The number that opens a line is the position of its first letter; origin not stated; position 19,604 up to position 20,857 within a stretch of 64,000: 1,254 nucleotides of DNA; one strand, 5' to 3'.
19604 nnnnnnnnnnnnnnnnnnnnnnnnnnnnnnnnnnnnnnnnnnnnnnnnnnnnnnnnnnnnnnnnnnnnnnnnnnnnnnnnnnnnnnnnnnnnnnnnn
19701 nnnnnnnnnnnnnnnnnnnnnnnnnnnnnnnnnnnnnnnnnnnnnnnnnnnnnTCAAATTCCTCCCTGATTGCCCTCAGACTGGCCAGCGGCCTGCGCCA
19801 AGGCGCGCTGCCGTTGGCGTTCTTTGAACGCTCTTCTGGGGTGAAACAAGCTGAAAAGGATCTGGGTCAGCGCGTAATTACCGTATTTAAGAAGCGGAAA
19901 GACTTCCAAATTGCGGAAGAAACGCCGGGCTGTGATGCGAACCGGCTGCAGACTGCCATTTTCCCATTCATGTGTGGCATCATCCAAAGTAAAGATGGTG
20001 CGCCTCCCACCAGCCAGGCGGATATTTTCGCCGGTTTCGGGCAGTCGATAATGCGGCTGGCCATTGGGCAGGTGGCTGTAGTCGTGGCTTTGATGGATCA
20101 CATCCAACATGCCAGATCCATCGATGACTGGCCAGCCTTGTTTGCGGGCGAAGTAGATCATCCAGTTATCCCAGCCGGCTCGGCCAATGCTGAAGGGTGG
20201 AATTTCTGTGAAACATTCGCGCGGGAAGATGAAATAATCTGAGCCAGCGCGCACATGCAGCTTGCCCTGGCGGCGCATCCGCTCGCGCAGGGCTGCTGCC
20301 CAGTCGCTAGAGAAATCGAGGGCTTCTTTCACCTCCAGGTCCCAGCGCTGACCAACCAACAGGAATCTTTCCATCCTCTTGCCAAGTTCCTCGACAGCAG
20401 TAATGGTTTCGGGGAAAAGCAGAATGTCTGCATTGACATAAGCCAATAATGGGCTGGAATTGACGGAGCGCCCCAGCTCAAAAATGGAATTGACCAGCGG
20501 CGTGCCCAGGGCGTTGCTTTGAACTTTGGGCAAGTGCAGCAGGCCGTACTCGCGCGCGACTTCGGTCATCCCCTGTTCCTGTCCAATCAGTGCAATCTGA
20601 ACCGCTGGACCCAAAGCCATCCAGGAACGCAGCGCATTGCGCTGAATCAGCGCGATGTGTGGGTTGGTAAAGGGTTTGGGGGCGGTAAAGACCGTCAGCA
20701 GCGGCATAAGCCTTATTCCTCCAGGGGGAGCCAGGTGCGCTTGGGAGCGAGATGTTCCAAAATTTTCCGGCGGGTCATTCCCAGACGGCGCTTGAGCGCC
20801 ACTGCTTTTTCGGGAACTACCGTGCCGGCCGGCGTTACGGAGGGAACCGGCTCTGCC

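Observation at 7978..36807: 29-kb, 28-gene single-strand glycan locus: two NeuB synthases, three CMP-sugar synthetase homologues, Wzm/Wzt export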

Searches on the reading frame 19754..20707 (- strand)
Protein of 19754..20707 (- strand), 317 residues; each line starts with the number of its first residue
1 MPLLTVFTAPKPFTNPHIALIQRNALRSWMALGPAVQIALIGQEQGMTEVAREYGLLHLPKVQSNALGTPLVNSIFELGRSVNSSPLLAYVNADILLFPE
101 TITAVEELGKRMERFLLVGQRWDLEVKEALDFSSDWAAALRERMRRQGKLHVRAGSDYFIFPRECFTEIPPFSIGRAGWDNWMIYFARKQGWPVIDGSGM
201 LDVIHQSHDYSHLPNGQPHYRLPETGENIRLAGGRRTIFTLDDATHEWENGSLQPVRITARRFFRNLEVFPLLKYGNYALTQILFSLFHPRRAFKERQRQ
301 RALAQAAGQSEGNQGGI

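Call 5: search_protein_families(library=pfam, proteins=[window:19754-20707:-], max_evalue=0.001)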
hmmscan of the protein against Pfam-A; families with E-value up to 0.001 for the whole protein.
window:19754-20707:- (317 aa): 0 families

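Call 8: search_protein_families(library=ncbifam, proteins=[window:19754-20707:-], max_evalue=0.00001)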
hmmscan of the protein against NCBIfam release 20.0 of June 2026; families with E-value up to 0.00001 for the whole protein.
window:19754-20707:- (317 aa): 0 families

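Call 36: find_homologous_proteins(query=window:19754-20707:-, max_evalue=0.001)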
Query window:19754-20707:- (317 aa): 6594 proteins with E <= 0.001 among 8000 candidates; the best 120 are listed.
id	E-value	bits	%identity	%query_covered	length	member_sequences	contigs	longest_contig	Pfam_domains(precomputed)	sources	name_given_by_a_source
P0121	7.2e-213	723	99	100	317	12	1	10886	-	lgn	-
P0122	7.9e-206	700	95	100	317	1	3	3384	-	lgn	-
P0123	1.6e-205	699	95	100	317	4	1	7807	-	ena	-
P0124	2.3e-142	492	67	97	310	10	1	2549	-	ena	-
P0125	2.4e-142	492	67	100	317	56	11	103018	-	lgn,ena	-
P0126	4.9e-140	484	67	97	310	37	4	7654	-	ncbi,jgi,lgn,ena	jgi:hypothetical protein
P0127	8.2e-140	483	66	97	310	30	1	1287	-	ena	-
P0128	2.6e-139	482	66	97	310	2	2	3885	-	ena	-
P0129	5.9e-139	481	66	97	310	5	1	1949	-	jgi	jgi:hypothetical protein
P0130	6.0e-139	481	66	97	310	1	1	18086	-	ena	-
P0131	1.2e-138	480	66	97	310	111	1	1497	-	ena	-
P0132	1.9e-138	479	66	98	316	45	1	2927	-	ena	-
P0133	2.6e-138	478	67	96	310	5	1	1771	-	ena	-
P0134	3.2e-138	478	66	97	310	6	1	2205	-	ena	-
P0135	3.4e-138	478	65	97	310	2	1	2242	-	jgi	jgi:hypothetical protein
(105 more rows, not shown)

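Call 46: predict_structure(alignment_id=A2)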
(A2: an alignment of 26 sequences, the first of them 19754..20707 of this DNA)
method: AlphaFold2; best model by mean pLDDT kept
length: 317 residues; sequences in the alignment: 26
mean_pLDDT: 86.1   pTM: 0.86
mean pLDDT of the five models: 86.1, 86.0, 85.2, 85.0, 84.8
residues with pLDDT >= 90: 191; 70-90: 82; 50-70: 23; < 50: 21
segments of 3 or more residues with pLDDT < 50: 220-235, 313-317
pLDDT, mean of each block of 10 residues (from residue 1): 96 93 98 98 96 98 85 94 98 96 96 96 95 93 96 85 94 67 89 95 90 59 39 55 92 93 89 85 86 81 71 43
secondary structure, 60 per line:
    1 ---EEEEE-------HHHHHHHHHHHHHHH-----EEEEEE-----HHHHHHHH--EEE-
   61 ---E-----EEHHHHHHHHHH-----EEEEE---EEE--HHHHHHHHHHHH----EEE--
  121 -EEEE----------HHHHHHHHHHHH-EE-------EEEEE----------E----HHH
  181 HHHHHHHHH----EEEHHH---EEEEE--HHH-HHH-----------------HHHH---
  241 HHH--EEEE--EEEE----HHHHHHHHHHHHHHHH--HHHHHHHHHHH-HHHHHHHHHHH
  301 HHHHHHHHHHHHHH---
elements in order: E4-8 H16-30 E36-41 H47-54 E57-59 H72-81 E87-91 E95-97 H100-111 E116-118 E122-125 H136-147 E158-162 H178-189 E194-196 E203-207 H234-237 E246-249 E252-255 H260-275 H278-288 H290-314

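Call 48: fold_search(model_id=the predicted structure, library=pdb)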
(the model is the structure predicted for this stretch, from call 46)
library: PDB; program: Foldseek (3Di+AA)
matches with E <= 10: 1536; with E <= 0.001: 402
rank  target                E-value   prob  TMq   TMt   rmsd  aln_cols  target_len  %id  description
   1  2z86_A                1.4e-07  1.00  0.44  0.26   7.5       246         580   13  Crystal structure of chondroitin polymerase from Escherichia coli strain K4 (K4CP) complexed with UDP-GlcUA and UDP (released 2008-09-16)
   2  2z87_B                3.4e-07  1.00  0.50  0.29   7.2       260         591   14  Crystal structure of chondroitin polymerase from Escherichia coli strain K4 (K4CP) complexed with UDP-GalNAc and UDP (released 2008-09-16)
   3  6p61_C                4.1e-07  1.00  0.45  0.70   4.8       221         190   14  Structure of a Glycosyltransferase from Leptospira borgpetersenii serovar Hardjo-bovis (strain JB197) (released 2019-07-10)
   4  2z87_A                7.6e-07  1.00  0.44  0.25   9.8       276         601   14  Crystal structure of chondroitin polymerase from Escherichia coli strain K4 (K4CP) complexed with UDP-GalNAc and UDP (released 2008-09-16)
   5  2z86_C                9.2e-07  1.00  0.46  0.26   5.8       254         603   13  Crystal structure of chondroitin polymerase from Escherichia coli strain K4 (K4CP) complexed with UDP-GlcUA and UDP (released 2008-09-16)
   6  9jn3_A                9.2e-07  1.00  0.46  0.49   4.8       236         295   10  Crystal structure of AvpGT in complex with Ara-A (released 2025-01-29)
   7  9jma_A                1.1e-06  1.00  0.45  0.47   4.3       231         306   11  Crystal structure of glycosyltransferase AvpGT (released 2025-01-29)
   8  2z86_D                1.4e-06  1.00  0.48  0.27   6.3       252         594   13  Crystal structure of chondroitin polymerase from Escherichia coli strain K4 (K4CP) complexed with UDP-GlcUA and UDP (released 2008-09-16)
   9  8viw_A                1.4e-06  1.00  0.43  0.26   9.4       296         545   11  Cryo-EM structure of heparosan synthase 2 from Pasteurella multocida with polysaccharide in the GlcNAc-T active site (released 2024-07-24)
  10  8vh8_A                1.7e-06  1.00  0.44  0.28  10.2       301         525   11  Crystal structure of heparosan synthase 2 from Pasteurella multocida at 2.85 A (released 2024-09-04)
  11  9omk_B                2.2e-06  1.00  0.44  0.53   4.4       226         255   11  WrtF fucosyltransferase - trisaccharide acceptor (released 2025-10-29)
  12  6h1j_B                2.2e-06  1.00  0.43  0.44  14.1       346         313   11  TarP native (released 2018-09-26)
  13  8vh8_D                2.3e-06  1.00  0.44  0.28  10.1       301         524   10  Crystal structure of heparosan synthase 2 from Pasteurella multocida at 2.85 A (released 2024-09-04)
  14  9jn3_B                3.8e-06  1.00  0.44  0.46   4.8       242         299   12  Crystal structure of AvpGT in complex with Ara-A (released 2025-01-29)
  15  9omn_B                4.0e-06  1.00  0.43  0.49   4.3       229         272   11  WrtF fucosyltransferase - GDP-2-deoxy-2-fluoro-beta-L-fucose (released 2025-10-29)
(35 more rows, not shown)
